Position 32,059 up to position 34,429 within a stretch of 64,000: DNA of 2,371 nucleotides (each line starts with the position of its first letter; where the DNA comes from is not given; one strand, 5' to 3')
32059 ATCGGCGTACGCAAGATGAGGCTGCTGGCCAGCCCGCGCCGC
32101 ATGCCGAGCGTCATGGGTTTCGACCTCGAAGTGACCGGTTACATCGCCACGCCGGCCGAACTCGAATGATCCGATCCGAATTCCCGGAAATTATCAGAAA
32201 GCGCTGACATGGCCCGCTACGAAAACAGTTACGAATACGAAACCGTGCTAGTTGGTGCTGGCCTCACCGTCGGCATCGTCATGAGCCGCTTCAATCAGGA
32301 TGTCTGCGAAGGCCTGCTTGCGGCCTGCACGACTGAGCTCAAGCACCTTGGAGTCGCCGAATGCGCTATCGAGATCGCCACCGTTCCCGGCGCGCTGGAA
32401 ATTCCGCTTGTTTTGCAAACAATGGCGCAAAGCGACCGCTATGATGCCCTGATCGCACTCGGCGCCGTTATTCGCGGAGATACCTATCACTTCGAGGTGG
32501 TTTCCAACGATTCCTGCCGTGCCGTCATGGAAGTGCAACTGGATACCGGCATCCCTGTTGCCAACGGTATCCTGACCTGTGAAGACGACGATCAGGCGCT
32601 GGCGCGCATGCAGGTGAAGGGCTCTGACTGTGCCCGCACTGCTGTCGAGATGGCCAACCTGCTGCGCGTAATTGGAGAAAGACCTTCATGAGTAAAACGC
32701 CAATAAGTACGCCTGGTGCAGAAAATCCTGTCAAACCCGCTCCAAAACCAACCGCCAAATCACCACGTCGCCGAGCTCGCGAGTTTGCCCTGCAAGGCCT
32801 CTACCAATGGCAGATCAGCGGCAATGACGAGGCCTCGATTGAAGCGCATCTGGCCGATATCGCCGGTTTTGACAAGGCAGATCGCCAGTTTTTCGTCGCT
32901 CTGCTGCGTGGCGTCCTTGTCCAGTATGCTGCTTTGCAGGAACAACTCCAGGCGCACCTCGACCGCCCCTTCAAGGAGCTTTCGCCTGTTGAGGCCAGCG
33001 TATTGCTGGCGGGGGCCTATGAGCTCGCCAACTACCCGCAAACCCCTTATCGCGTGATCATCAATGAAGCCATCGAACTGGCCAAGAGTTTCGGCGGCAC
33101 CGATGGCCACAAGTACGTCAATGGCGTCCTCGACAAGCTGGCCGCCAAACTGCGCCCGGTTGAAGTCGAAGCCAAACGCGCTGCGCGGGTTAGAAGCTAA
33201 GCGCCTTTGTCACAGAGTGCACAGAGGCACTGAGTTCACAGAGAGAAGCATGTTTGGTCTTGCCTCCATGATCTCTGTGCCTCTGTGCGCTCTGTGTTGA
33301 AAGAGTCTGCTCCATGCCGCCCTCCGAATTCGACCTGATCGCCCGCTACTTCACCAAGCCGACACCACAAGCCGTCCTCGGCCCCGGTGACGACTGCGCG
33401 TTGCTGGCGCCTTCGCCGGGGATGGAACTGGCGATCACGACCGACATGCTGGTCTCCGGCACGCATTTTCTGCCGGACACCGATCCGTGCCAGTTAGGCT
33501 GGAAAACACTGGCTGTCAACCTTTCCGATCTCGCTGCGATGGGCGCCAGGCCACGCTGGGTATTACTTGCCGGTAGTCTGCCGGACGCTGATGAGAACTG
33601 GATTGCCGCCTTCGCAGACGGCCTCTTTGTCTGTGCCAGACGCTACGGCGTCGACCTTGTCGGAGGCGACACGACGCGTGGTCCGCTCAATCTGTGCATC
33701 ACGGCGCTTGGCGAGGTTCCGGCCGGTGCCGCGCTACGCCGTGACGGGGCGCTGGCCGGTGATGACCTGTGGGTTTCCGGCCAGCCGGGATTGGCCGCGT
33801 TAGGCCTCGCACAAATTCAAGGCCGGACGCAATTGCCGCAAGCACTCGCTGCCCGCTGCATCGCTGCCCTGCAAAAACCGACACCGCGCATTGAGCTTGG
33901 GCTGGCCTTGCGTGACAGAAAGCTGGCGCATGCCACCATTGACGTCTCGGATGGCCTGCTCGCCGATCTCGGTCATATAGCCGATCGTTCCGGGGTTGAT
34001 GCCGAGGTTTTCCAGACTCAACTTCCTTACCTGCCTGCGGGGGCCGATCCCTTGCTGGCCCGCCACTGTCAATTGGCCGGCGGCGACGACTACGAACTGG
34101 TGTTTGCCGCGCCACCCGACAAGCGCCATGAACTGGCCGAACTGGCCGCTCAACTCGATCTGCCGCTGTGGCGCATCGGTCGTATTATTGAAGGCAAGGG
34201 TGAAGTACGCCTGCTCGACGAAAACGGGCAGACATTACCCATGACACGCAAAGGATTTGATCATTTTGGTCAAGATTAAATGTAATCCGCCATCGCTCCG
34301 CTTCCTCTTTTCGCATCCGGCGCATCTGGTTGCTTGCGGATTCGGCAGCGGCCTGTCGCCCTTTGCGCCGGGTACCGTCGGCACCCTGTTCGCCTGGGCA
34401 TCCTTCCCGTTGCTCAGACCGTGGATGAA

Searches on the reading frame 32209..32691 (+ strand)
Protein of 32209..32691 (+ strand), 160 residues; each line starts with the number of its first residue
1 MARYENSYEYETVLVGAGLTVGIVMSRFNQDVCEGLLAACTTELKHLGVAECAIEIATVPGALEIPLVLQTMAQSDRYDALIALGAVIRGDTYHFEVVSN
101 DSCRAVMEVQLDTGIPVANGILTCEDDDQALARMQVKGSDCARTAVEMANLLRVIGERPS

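Call 78: search_protein_families(library=pfam, proteins=[window:32209-32691:+], max_evalue=0.00001)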
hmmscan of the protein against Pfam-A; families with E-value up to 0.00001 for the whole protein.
window:32209-32691:+ (160 aa): 1 family
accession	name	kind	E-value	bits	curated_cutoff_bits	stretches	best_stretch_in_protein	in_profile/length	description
PF00885.24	DMRL_synthase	-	3.9e-50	169.8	26.7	1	19-153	2-139/139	6,7-dimethyl-8-ribityllumazine synthase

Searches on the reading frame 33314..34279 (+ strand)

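Call 78: search_protein_families(library=pfam, proteins=[window:33314-34279:+], max_evalue=0.00001)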
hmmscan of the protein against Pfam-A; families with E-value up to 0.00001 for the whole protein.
window:33314-34279:+ (321 aa): 2 families
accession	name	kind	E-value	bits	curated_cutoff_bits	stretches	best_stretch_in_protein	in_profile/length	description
PF00586.29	AIRS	-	5.1e-30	104.6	24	1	25-135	1-112/112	AIR synthase related protein, N-terminal domain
PF02769.27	AIRS_C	-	5.3e-09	36.9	23.1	1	148-298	2-152/156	AIR synthase related protein, C-terminal domain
